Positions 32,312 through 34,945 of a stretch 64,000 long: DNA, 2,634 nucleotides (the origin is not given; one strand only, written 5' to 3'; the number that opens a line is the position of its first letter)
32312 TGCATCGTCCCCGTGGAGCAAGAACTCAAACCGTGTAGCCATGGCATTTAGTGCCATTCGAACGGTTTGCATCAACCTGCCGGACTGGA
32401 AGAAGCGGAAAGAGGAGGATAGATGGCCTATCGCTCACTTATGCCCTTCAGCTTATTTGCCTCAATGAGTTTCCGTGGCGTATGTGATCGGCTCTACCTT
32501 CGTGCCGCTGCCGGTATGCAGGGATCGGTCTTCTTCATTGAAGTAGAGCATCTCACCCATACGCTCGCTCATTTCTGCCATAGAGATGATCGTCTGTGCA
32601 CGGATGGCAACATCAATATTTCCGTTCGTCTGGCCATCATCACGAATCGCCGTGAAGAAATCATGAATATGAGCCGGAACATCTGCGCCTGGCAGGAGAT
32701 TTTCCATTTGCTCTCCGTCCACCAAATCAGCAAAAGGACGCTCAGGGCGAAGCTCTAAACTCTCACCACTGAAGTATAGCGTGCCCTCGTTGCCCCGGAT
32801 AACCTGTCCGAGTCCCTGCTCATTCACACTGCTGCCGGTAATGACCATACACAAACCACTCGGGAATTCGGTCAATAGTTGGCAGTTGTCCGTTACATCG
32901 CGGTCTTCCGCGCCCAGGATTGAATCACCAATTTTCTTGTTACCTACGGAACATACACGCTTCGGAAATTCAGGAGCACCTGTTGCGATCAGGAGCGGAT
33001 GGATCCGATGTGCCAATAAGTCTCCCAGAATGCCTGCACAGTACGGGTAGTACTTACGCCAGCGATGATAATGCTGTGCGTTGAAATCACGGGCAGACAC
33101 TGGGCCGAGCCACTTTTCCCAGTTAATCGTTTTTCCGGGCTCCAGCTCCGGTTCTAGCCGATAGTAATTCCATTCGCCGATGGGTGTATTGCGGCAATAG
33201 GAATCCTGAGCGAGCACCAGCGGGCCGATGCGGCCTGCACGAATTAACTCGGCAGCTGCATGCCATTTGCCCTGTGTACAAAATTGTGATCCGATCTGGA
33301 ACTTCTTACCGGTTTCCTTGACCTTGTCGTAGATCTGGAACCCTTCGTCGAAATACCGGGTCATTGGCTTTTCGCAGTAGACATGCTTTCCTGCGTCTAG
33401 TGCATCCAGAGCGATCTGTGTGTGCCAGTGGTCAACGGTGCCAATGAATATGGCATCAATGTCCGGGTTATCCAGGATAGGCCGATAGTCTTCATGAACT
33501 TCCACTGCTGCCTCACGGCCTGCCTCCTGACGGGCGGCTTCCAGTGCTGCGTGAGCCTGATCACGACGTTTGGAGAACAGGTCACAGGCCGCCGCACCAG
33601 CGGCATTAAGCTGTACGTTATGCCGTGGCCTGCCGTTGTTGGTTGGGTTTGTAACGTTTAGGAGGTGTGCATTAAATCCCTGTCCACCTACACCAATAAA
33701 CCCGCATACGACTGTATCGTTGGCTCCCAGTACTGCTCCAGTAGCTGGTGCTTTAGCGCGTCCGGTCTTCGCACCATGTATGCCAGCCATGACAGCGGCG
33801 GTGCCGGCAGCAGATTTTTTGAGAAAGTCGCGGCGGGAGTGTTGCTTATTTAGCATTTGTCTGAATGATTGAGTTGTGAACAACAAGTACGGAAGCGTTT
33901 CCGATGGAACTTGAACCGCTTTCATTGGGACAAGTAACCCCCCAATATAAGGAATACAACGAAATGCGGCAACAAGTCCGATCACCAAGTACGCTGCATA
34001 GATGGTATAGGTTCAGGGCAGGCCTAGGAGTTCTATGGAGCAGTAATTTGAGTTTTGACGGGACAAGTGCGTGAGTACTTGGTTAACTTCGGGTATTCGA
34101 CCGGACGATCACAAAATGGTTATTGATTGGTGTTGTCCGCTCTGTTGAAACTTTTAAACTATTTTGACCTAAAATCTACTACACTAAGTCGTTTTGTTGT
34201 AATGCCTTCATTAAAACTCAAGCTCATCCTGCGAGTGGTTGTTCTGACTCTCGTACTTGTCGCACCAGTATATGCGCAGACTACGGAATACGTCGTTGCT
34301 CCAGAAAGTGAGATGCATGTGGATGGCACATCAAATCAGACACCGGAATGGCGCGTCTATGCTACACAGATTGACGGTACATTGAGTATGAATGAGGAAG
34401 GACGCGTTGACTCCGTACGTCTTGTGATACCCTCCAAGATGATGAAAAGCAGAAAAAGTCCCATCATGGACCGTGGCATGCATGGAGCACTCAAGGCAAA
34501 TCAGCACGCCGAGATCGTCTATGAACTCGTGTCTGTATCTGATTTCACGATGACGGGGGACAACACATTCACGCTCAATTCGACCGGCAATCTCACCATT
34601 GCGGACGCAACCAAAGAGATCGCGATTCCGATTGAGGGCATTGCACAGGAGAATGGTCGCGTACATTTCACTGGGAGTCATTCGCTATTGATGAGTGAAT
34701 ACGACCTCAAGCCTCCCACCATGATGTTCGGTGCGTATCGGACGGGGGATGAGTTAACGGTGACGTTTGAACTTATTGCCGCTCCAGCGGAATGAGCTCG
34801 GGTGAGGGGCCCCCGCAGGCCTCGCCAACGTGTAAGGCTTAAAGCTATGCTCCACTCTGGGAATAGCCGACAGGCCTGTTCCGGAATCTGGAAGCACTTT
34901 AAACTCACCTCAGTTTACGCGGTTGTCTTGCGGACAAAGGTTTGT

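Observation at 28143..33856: Four-gene operon: two Tat-exported Gfo/Idh/MocA dehydrogenases, a signal-less ApbE, and a fused membrane/Fe-S/CCG protein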

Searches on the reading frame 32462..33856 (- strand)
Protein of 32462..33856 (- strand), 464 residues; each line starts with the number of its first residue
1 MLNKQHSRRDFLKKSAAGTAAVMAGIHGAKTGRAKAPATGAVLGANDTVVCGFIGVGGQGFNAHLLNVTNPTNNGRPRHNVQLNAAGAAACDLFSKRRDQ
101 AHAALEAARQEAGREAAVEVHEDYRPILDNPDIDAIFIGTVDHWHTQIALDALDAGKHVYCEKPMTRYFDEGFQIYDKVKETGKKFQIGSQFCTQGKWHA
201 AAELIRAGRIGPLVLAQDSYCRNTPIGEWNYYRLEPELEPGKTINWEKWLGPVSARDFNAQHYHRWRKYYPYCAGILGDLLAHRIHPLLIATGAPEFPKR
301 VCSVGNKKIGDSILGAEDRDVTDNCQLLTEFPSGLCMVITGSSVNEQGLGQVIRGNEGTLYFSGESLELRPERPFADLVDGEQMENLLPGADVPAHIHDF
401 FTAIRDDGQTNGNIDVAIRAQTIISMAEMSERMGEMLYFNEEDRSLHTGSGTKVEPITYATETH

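Call 3: search_protein_families(library=pfam, proteins=[window:32462-33856:-], max_evalue=0.01)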
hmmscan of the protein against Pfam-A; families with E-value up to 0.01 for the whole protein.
window:32462-33856:- (464 aa): 5 families
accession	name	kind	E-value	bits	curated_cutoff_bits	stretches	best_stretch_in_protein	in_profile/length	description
PF01408.29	GFO_IDH_MocA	-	3.2e-16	60.5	24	1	52-189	4-119/120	Oxidoreductase family, NAD-binding Rossmann fold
PF22725.1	GFO_IDH_MocA_C3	-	1.9e-09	38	27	1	260-360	28-123/124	GFO/IDH/MocA C-terminal domain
PF19051.5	GFO_IDH_MocA_C2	-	8.1e-09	35.8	23.3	1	242-445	50-233/254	Oxidoreductase family, C-terminal alpha/beta domain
PF10518.14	TAT_signal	-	0.00058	20.1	22.7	1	7-25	3-21/21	TAT (twin-arginine translocation) pathway signal sequence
PF10399.14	UCR_Fe-S_N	-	0.0034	17.2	24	0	4-25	7-28/41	Ubiquitinol-cytochrome C reductase Fe-S subunit TAT signal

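Call 4: search_protein_families(library=ncbifam, proteins=[window:32462-33856:-], max_evalue=0.01)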
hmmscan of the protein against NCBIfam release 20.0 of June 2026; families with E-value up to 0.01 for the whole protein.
window:32462-33856:- (464 aa): 10 families
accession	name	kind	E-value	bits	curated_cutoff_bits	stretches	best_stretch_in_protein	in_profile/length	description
NF058561.1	BT_2158_fam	equivalog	4.1e-28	98.2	750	1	120-292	82-255/487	glycoside 3-dehydrogenase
TIGR04380.1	myo_inos_iolG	equivalog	7.8e-18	64.4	355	1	108-214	39-146/330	inositol 2-dehydrogenase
NF052479.1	LevoglcsnDh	equivalog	1.6e-16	60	650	1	97-221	38-162/386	levoglucosan dehydrogenase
NF052679.1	InsChiInosDhIolG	equivalog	1.6e-10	40.5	540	1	101-211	41-146/343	bifunctional inositol 2-dehydrogenase/D-chiro-inositol 1-dehydrogenase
NF008607.0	PRK11579.1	subfamily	7.4e-10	38.3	330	1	116-222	48-154/346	oxidoreductase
NF041392.1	XylDh_Gfo6_Halo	equivalog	1.4e-09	37.2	350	1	106-239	57-191/350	D-xylose 1-dehydrogenase Gfo6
NF040723.1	UDP-GlcNAcDh_Arch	equivalog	3.2e-08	33.4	450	1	114-214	43-142/302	UDP-N-acetylglucosamine 3-dehydrogenase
NF007574.0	PRK10206.1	equivalog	5.8e-06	25.6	352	1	115-220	48-153/345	oxidoreductase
TIGR01409.1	TAT_signal_seq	domain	0.00011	22.4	16.7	1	7-36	2-29/29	twin-arginine translocation signal domain-containing protein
NF058563.1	BT_2159_fam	equivalog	0.00035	19.7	650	1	106-217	39-147/350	disaccharide 3-dehydrogenase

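Call 47: search_solved_structures(query=window:32462-33856:-, max_evalue=0.00001)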
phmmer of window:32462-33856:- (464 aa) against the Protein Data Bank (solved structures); distinct sequences matched with E-value up to 0.00001: 31.
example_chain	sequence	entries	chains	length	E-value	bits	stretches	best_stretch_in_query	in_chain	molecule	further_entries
8tdh_A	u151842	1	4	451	7.8e-22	81.4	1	115-290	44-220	Predicted dehydrogenases and related proteins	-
8tdf_A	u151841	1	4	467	8.6e-22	81.2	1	115-290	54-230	Dehydrogenase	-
7xr9_A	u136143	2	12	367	2.1e-15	60.2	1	79-232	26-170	DgpA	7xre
4gqa_A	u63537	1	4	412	5.9e-15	58.7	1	108-401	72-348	NAD binding Oxidoreductase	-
6a3f_A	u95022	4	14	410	8.3e-15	58.2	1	102-222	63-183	Putative dehydrogenase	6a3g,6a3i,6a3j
3e18_A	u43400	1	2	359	5.8e-13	52.1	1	106-231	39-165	oxidoreductase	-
9m3d_B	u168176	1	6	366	6.1e-13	52.1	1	104-232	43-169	DgpA1 from W974-1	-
4koa_A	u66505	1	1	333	1.8e-11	47.2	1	106-220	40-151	1,5-anhydro-D-fructose reductase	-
1evj_A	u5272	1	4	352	3.8e-11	46.1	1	121-236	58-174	GLUCOSE-FRUCTOSE OXIDOREDUCTASE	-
4fb5_A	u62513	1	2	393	4.2e-11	46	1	100-211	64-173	Probable oxidoreductase protein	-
1ofg_A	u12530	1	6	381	4.4e-11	45.9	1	121-236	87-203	GLUCOSE-FRUCTOSE OXIDOREDUCTASE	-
1ryd_A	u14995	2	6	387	4.5e-11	45.9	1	121-236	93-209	glucose-fructose oxidoreductase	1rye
5a02_A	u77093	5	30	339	4.7e-11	45.8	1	121-236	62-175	ALDOSE-ALDOSE OXIDOREDUCTASE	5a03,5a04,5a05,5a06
1h6a_A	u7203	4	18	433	5.5e-11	45.6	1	121-232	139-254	PRECURSOR FORM OF GLUCOSE-FRUCTOSE OXIDOREDUCTASE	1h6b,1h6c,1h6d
4n54_A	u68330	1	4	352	2.4e-10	43.5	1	103-223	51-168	Inositol dehydrogenase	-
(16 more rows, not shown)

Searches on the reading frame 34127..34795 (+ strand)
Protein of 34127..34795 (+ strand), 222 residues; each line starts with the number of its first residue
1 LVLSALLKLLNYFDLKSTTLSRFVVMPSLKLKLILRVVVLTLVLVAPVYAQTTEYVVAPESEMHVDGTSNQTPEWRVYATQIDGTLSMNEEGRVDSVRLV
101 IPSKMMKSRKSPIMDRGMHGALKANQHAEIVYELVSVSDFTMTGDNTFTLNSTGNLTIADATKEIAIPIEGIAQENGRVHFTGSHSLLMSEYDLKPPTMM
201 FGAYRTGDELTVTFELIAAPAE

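Call 56: search_protein_families(library=pfam, proteins=[window:34127-34795:+], max_evalue=0.00001)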
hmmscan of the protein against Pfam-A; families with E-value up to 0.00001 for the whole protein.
window:34127-34795:+ (222 aa): 1 family
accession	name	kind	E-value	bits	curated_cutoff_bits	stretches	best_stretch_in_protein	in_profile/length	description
PF04264.18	YceI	-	6e-09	36.9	23.7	1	74-216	21-148/150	YceI-like domain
